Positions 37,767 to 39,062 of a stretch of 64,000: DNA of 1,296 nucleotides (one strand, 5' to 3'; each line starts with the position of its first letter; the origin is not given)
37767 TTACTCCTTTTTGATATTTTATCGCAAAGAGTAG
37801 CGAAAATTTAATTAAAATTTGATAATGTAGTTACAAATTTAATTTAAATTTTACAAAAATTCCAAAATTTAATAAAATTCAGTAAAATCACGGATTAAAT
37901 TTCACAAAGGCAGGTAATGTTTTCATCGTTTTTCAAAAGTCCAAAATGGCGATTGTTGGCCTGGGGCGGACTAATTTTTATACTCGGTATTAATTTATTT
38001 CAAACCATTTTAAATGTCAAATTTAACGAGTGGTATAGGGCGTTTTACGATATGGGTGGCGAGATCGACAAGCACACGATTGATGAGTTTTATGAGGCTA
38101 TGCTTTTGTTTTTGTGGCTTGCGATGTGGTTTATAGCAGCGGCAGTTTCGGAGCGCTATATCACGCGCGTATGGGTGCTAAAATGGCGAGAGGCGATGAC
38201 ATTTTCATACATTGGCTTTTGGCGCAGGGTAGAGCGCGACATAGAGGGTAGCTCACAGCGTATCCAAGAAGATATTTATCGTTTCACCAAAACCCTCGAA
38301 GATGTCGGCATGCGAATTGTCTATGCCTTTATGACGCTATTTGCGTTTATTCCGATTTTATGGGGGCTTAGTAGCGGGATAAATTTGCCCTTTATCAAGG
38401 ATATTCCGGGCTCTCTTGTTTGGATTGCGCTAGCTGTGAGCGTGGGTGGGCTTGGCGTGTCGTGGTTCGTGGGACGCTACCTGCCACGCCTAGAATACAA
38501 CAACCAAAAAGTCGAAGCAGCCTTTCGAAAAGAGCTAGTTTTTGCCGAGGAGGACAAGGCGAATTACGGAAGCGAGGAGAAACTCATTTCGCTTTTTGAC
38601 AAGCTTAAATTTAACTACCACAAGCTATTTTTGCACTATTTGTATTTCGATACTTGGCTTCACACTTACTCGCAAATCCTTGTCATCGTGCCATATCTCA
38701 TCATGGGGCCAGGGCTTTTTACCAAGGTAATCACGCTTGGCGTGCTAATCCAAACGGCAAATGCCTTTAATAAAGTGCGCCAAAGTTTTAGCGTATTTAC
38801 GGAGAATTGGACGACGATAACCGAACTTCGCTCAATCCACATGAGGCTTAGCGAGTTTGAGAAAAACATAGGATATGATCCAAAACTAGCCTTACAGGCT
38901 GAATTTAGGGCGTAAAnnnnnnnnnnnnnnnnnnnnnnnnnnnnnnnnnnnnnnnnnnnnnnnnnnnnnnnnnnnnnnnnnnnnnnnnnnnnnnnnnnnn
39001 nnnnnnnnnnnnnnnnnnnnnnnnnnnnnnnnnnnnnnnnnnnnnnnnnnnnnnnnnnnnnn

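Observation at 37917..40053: SbmA/BacA peptide-uptake transporter translationally coupled to a DUF2974 lipase-like hydrolase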

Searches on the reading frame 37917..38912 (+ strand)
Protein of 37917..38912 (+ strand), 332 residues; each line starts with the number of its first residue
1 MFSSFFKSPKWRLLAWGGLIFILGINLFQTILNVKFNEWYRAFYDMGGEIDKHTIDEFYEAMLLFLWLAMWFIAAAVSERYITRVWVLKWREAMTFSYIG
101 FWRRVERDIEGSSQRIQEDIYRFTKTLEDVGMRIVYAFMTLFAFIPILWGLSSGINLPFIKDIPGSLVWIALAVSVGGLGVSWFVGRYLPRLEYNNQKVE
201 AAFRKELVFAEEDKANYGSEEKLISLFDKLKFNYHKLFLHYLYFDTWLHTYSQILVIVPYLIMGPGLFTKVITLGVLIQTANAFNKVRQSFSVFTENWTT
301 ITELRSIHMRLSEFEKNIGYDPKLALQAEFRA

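Call 3: search_protein_families(library=pfam, proteins=[window:37917-38912:+], max_evalue=0.01)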
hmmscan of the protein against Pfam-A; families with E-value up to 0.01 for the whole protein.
window:37917-38912:+ (332 aa): 2 families
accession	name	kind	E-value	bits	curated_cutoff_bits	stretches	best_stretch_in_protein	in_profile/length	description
PF05992.17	SbmA_BacA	-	1.4e-105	353.7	24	1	10-318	3-314/315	SbmA/BacA-like family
PF06472.20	ABC_membrane_2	-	1.1e-15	58.2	24.4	1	9-266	7-267/269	ABC transporter transmembrane region 2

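Call 4: search_protein_families(library=ncbifam, proteins=[window:37917-38912:+], max_evalue=0.01)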
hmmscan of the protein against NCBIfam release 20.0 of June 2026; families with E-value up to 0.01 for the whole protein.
window:37917-38912:+ (332 aa): 2 families
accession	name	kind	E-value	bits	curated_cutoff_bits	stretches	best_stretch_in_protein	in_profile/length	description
NF009036.0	PRK12369.1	equivalog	1.9e-140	467.9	385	1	1-321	1-325/326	putative transporter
NF008306.0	PRK11098.1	equivalog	5.9e-78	263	492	1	6-322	82-401/413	peptide antibiotic transporter SbmA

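Call 9: find_homologous_proteins(query=window:37917-38912:+)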
Query window:37917-38912:+ (332 aa): 3286 proteins with E <= 0.001 among 5063 candidates; the best 120 are listed.
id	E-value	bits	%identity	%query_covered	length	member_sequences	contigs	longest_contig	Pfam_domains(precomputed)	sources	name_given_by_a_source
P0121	5.4e-218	741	99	100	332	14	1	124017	PF06472.21,PF05992.18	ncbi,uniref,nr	ncbi:putative transporter [Campylobacter sp. JMF_06 NA1]|uniref:putative transporter n=1 Tax=Campylo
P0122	5.4e-194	662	86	99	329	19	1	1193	PF06472.21,PF05992.18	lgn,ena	-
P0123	4.5e-188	642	84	99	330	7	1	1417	PF06472.21,PF05992.18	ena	-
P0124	5.7e-176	603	79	99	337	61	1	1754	PF06472.21,PF05992.18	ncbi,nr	ncbi:MAG: putative transporter [Campylobacter sp.]|nr:putative transporter [Campylobacter sp.]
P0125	2.3e-174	597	80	98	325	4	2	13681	PF06472.21,PF05992.18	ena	-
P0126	4.1e-150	518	69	97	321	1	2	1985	PF06472.21,PF05992.18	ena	-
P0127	4.4e-150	518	69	96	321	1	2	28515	PF06472.21,PF05992.18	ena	-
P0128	5.4e-150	517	69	97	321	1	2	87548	PF06472.21,PF05992.18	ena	-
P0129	7.1e-150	517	69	97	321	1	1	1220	PF06472.21,PF05992.18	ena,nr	nr:putative transporter [Campylobacter sp.]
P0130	2.0e-149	515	69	96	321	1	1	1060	PF06472.21,PF05992.18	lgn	-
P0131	2.6e-149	515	69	96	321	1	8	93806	PF06472.21,PF05992.18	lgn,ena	-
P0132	1.0e-148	513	69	96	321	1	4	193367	PF06472.21,PF05992.18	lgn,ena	-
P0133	6.2e-147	507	69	96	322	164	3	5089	PF06472.21,PF05992.18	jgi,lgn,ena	-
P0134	5.6e-144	497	66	96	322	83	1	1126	PF06472.21,PF05992.18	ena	-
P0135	7.3e-133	461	63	96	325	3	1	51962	PF06472.21,PF05992.18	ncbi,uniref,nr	ncbi:putative transporter [Campylobacter sp. faydin G-140]|uniref:putative transporter n=1 Tax=Campy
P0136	4.7e-132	458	61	96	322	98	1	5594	PF06472.21,PF05992.18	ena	-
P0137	5.6e-130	451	63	96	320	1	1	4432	PF06472.21,PF05992.18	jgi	-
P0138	5.7e-130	451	62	96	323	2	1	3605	PF06472.21,PF05992.18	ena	-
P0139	3.6e-129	449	61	96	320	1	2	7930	PF06472.21,PF05992.18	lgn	-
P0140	4.0e-129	449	61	96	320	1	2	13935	PF06472.21,PF05992.18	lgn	-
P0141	5.0e-129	448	61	96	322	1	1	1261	PF06472.21,PF05992.18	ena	-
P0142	6.6e-129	448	61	96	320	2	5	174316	PF06472.21,PF05992.18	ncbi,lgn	-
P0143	6.7e-129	448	61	96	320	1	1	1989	PF06472.21,PF05992.18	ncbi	-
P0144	7.0e-129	448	62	96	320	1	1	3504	PF06472.21,PF05992.18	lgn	-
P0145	7.4e-129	448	61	96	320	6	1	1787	PF06472.21,PF05992.18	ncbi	-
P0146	7.8e-129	448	62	98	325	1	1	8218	PF06472.21,PF05992.18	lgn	-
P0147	1.4e-128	447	61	96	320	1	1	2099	PF06472.21,PF05992.18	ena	-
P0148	1.4e-128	447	61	98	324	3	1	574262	PF06472.21,PF05992.18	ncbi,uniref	ncbi:putative transporter [Campylobacter majalis]|uniref:putative transporter n=1 Tax=Campylobacter 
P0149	1.6e-128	447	60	96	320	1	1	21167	PF06472.21,PF05992.18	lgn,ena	-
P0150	2.5e-128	446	62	96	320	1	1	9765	PF06472.21,PF05992.18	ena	-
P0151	2.6e-128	446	62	96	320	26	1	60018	PF06472.21,PF05992.18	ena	-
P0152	3.4e-128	446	62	97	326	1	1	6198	PF06472.21,PF05992.18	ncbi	-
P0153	3.9e-128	445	61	96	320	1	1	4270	PF06472.21,PF05992.18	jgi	jgi:peptide/bleomycin uptake transporter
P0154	4.5e-128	445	61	96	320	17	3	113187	PF06472.21,PF05992.18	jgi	-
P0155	5.0e-128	445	61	96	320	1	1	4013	PF06472.21,PF05992.18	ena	-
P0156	5.1e-128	445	61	96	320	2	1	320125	PF06472.21,PF05992.18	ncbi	-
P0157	5.3e-128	445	61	96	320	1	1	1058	PF06472.21,PF05992.18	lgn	-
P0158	7.5e-128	444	61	96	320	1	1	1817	PF06472.21,PF05992.18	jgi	jgi:peptide/bleomycin uptake transporter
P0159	7.7e-128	444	61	96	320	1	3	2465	PF06472.21,PF05992.18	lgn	-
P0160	8.8e-128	444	61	96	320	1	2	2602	PF06472.21,PF05992.18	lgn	-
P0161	9.1e-128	444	61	96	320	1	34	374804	PF06472.21,PF05992.18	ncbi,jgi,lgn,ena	ncbi:putative transporter [Thermodesulfobacteriota bacterium]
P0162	9.3e-128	444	60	97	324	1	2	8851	PF06472.21,PF05992.18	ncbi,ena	-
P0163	1.1e-127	444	61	96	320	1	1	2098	PF06472.21,PF05992.18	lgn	-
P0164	1.2e-127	444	61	96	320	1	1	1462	PF06472.21,PF05992.18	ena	-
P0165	1.2e-127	444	61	96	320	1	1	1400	PF06472.21,PF05992.18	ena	-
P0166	1.6e-127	443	61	96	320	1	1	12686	PF06472.21,PF05992.18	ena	-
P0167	1.7e-127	443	60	96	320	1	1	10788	PF06472.21,PF05992.18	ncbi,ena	-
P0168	1.7e-127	443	61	96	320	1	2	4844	PF06472.21,PF05992.18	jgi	jgi:peptide/bleomycin uptake transporter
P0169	1.8e-127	443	61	97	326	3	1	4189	PF06472.21,PF05992.18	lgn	-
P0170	1.9e-127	443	62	96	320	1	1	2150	PF06472.21,PF05992.18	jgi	-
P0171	2.2e-127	443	60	96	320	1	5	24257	PF06472.21,PF05992.18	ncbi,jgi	ncbi:MAG: putative transporter [Desulfofustis sp.]|jgi:peptide/bleomycin uptake transporter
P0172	3.3e-127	442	62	96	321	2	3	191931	PF06472.21,PF05992.18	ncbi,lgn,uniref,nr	ncbi:putative transporter [Campylobacter sp. RM13119]|uniref:putative transporter n=1 Tax=Campylobac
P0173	3.3e-127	442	61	96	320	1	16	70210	PF06472.21,PF05992.18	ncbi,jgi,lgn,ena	jgi:peptide/bleomycin uptake transporter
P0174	3.8e-127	442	61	96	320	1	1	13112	PF06472.21,PF05992.18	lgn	-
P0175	4.1e-127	442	63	96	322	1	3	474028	PF06472.21,PF05992.18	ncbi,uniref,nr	ncbi:putative transporter [Campylobacter sp. faydin G-24]|uniref:Transporter n=1 Tax=Campylobacter a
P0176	5.5e-127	442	60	98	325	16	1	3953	PF06472.21,PF05992.18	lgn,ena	-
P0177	7.8e-127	441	62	96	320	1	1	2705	PF06472.21,PF05992.18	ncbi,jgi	jgi:peptide/bleomycin uptake transporter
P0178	7.9e-127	441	62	96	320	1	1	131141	PF06472.21,PF05992.18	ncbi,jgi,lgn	ncbi:MAG: peptide/bleomycin uptake transporter [Desulforhopalus sp.]|jgi:peptide/bleomycin uptake tr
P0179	8.3e-127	441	61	96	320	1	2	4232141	PF06472.21,PF05992.18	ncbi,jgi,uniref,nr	ncbi:putative transporter [Desulfofustis limnaeus]|jgi:peptide/bleomycin uptake transporter|uniref:T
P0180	1.1e-126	441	60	96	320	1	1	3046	PF06472.21,PF05992.18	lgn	-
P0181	1.3e-126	440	62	96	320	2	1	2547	PF06472.21,PF05992.18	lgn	-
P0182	1.3e-126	440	60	96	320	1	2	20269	PF06472.21,PF05992.18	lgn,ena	-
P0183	1.4e-126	440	61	96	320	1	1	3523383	PF06472.21,PF05992.18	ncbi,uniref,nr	ncbi:putative transporter [Desulfotalea psychrophila]|uniref:Related to SbmA protein n=1 Tax=Desulfo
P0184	1.4e-126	440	62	96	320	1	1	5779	PF06472.21,PF05992.18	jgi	jgi:peptide/bleomycin uptake transporter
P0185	1.5e-126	440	61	96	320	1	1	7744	PF06472.21,PF05992.18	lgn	-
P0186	1.6e-126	440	60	99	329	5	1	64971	PF06472.21,PF05992.18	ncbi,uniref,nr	ncbi:putative transporter [Campylobacter sp. RM16188]|uniref:putative transporter n=1 Tax=Campylobac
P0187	1.7e-126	440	62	96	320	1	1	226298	PF06472.21,PF05992.18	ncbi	-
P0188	1.7e-126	440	60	96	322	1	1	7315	PF06472.21,PF05992.18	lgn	-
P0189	2.0e-126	440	62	96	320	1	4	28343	PF06472.21,PF05992.18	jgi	jgi:peptide/bleomycin uptake transporter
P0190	2.5e-126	439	60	96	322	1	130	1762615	PF06472.21,PF05992.18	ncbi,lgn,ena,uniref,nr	ncbi:putative transporter [Campylobacter hyointestinalis]|uniref:Transporter n=1 Tax=Campylobacter h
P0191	3.4e-126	439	60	96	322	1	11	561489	PF06472.21,PF05992.18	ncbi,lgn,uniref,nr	ncbi:putative transporter [Campylobacter hyointestinalis subsp. hyointestinalis]|uniref:Transporter 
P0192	3.6e-126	439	62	96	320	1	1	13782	PF06472.21,PF05992.18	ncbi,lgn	-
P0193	3.6e-126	439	62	96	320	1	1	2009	PF06472.21,PF05992.18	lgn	-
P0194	3.7e-126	439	60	96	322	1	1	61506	PF06472.21,PF05992.18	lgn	-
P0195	3.9e-126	439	62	96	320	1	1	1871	PF06472.21,PF05992.18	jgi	-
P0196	3.9e-126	439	61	97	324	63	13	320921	PF06472.21,PF05992.18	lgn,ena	-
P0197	4.1e-126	439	62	96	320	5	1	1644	PF06472.21,PF05992.18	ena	-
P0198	4.2e-126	439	61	97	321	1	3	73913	PF06472.21,PF05992.18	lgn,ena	-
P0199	4.4e-126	439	61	96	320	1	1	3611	PF06472.21,PF05992.18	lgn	-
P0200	4.6e-126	439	61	96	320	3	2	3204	PF06472.21,PF05992.18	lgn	-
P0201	4.6e-126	439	60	97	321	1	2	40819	PF06472.21,PF05992.18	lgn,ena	-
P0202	4.8e-126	439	62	96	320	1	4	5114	PF06472.21,PF05992.18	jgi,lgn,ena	-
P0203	5.6e-126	438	61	96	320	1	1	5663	PF06472.21,PF05992.18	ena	-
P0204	5.7e-126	438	61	96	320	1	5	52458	PF06472.21,PF05992.18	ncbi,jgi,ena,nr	ncbi:MAG: transporter [Desulfobacterales bacterium GWB2_56_26]|nr:MAG: transporter [Desulfobacterale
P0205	6.5e-126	438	60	96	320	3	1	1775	PF06472.21,PF05992.18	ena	-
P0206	7.7e-126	438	59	99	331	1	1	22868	PF06472.21,PF05992.18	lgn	-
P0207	7.8e-126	438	61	96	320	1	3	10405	PF06472.21,PF05992.18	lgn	-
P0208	9.0e-126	438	61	96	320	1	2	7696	PF06472.21,PF05992.18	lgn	-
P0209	9.2e-126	438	61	96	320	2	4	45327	PF06472.21,PF05992.18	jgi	jgi:peptide/bleomycin uptake transporter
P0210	9.9e-126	438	60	96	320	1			PF06472.21,PF05992.18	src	-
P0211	1.2e-125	437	61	96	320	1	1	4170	PF06472.21,PF05992.18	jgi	jgi:peptide/bleomycin uptake transporter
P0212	1.2e-125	437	61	96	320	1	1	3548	PF06472.21,PF05992.18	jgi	-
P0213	1.3e-125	437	61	96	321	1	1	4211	PF06472.21,PF05992.18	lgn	-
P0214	1.4e-125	437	60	96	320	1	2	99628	PF06472.21,PF05992.18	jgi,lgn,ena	-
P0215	1.5e-125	437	61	96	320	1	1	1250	PF06472.21,PF05992.18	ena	-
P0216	1.6e-125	437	60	96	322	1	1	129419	PF06472.21,PF05992.18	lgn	-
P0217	1.6e-125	437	61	96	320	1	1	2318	PF06472.21,PF05992.18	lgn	-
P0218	1.7e-125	437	61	96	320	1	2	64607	PF06472.21,PF05992.18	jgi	jgi:peptide/bleomycin uptake transporter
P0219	1.9e-125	437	60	96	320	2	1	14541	PF06472.21,PF05992.18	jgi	-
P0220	2.0e-125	437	61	96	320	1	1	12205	PF06472.21,PF05992.18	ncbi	-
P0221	2.0e-125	436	59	96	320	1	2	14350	PF06472.21,PF05992.18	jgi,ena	jgi:peptide/bleomycin uptake transporter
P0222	2.2e-125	436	60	96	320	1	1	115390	PF06472.21,PF05992.18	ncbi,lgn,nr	ncbi:MAG: transporter [Desulfobacterales bacterium]|nr:MAG: transporter [Desulfobacterales bacterium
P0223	2.5e-125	436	61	96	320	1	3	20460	PF06472.21,PF05992.18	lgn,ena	-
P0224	2.8e-125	436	61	96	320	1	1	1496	PF06472.21,PF05992.18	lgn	-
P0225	2.8e-125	436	61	96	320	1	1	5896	PF06472.21,PF05992.18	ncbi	-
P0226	3.0e-125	436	61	96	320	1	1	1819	PF06472.21,PF05992.18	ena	-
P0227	3.1e-125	436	60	96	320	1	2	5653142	PF06472.21,PF05992.18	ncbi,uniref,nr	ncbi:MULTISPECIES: putative transporter [Desulfosediminicola]|uniref:putative transporter n=1 Tax=De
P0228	3.4e-125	436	61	96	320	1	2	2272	PF06472.21,PF05992.18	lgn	-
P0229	3.5e-125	436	61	96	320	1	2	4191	PF06472.21,PF05992.18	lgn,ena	-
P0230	3.8e-125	436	61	96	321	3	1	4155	PF06472.21,PF05992.18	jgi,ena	-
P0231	3.9e-125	436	60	96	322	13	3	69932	PF06472.21,PF05992.18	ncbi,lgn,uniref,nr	ncbi:putative transporter [Campylobacter hyointestinalis]|uniref:putative transporter n=1 Tax=Campyl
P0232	3.9e-125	436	61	96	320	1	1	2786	PF06472.21,PF05992.18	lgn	-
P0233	4.6e-125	435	60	96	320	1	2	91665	PF06472.21,PF05992.18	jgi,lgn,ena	jgi:peptide/bleomycin uptake transporter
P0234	4.6e-125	435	61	96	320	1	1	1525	PF06472.21,PF05992.18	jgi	-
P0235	4.6e-125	435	61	96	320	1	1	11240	PF06472.21,PF05992.18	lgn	-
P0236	4.8e-125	435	60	96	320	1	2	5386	PF06472.21,PF05992.18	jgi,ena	-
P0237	4.9e-125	435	61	96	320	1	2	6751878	PF06472.21,PF05992.18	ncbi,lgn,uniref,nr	ncbi:putative transporter [Desulfosediminicola flagellatus]|uniref:putative transporter n=1 Tax=Desu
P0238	6.1e-125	435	61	96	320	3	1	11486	PF06472.21,PF05992.18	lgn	-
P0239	6.2e-125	435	60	96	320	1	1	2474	PF06472.21,PF05992.18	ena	-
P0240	6.2e-125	435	62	96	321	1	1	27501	PF06472.21,PF05992.18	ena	-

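Call 11: find_encoding_contigs(protein=P0125, flank=6000, max_places=3)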
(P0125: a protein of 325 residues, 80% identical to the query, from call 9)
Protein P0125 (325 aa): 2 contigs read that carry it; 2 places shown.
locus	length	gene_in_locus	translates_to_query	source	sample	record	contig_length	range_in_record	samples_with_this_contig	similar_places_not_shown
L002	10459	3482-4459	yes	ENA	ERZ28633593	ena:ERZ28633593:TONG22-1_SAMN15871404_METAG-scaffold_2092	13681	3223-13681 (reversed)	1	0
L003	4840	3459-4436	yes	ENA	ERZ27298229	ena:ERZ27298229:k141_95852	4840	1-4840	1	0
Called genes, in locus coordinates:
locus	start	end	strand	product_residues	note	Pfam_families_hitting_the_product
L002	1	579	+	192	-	?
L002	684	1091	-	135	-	-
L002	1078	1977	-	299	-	PF00892:EamA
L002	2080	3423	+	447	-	PF01474:DAHP_synth_2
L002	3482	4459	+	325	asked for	PF05992:SbmA_BacA, PF06472:ABC_membrane_2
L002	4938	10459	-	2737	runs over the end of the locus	-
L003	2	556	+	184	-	?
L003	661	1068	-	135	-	-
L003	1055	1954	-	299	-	PF00892:EamA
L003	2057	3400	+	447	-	PF01474:DAHP_synth_2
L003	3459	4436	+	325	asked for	PF05992:SbmA_BacA, PF06472:ABC_membrane_2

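Call 12: find_encoding_contigs(protein=P0128, flank=6000, max_places=3)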
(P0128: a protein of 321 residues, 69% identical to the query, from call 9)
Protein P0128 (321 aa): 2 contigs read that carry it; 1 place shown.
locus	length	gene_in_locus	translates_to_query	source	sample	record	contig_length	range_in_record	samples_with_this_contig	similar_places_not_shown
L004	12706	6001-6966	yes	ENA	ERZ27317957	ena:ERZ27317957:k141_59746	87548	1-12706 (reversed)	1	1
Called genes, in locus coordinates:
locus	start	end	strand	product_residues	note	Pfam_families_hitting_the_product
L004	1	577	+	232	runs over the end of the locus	PF03544:TonB_C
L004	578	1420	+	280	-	PF02463:SMC_N (faint), PF00005:ABC_tran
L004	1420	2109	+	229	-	-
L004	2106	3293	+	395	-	PF16149:DUF4857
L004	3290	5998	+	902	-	PF00675:Peptidase_M16, PF05193:Peptidase_M16_C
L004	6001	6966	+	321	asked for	PF05992:SbmA_BacA, PF06472:ABC_membrane_2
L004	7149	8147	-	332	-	PF01625:PMSR, PF01641:SelR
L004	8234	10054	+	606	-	PF25448:DUF7897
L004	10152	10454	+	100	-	PF00137:ATP-synt_C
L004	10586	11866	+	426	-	PF00266:Aminotran_5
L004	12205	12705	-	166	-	?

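Call 13: find_encoding_contigs(protein=P0190, flank=6000, max_places=2)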
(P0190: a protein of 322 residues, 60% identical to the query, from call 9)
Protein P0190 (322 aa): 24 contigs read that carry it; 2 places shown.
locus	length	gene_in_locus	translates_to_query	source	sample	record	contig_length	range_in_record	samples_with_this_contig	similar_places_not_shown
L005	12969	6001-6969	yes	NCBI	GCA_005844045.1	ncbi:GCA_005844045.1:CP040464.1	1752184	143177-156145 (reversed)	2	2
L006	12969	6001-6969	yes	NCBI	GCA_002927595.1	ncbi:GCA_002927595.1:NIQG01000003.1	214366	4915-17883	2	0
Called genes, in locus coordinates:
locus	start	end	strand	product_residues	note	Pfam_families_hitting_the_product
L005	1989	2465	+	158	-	-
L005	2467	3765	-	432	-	PF01595:CNNM, PF00571:CBS, PF03471:CorC_HlyC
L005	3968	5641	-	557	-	PF03605:DcuA_DcuB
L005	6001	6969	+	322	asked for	PF05992:SbmA_BacA, PF06472:ABC_membrane_2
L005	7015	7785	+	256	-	PF01435:Peptidase_M48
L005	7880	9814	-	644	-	-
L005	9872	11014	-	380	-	-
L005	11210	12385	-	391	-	-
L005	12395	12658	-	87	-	PF04359:DUF493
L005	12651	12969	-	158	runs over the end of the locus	PF01967:MoaC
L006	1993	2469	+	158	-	-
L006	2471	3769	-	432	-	PF01595:CNNM, PF00571:CBS, PF03471:CorC_HlyC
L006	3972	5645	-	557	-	PF03605:DcuA_DcuB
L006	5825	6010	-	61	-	-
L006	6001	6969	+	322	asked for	PF05992:SbmA_BacA, PF06472:ABC_membrane_2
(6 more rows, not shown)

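Call 14: find_encoding_contigs(protein=P0148, flank=6000, max_places=2)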
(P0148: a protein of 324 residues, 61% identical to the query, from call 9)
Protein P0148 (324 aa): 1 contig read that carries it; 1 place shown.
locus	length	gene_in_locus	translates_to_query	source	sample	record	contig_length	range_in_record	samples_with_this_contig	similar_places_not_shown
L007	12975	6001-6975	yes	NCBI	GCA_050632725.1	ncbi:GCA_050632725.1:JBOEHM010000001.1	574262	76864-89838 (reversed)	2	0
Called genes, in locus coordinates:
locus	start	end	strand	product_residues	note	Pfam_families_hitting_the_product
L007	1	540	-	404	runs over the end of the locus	PF16149:DUF4857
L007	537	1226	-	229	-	-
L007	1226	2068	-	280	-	PF00005:ABC_tran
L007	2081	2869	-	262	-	PF03544:TonB_C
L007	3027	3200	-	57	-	-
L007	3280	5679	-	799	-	PF07715:Plug (weak)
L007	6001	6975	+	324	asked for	PF05992:SbmA_BacA, PF06472:ABC_membrane_2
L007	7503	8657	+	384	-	PF01058:Oxidored_q6, PF14720:NiFe_hyd_SSU_C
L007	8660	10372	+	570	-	PF27537:HoxH, PF00374:NiFeSe_Hases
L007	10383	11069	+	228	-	PF01292:Ni_hydr_CYTB, PF14358:DUF4405 (weak)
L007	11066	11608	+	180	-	PF01750:HycI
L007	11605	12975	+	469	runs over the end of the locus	-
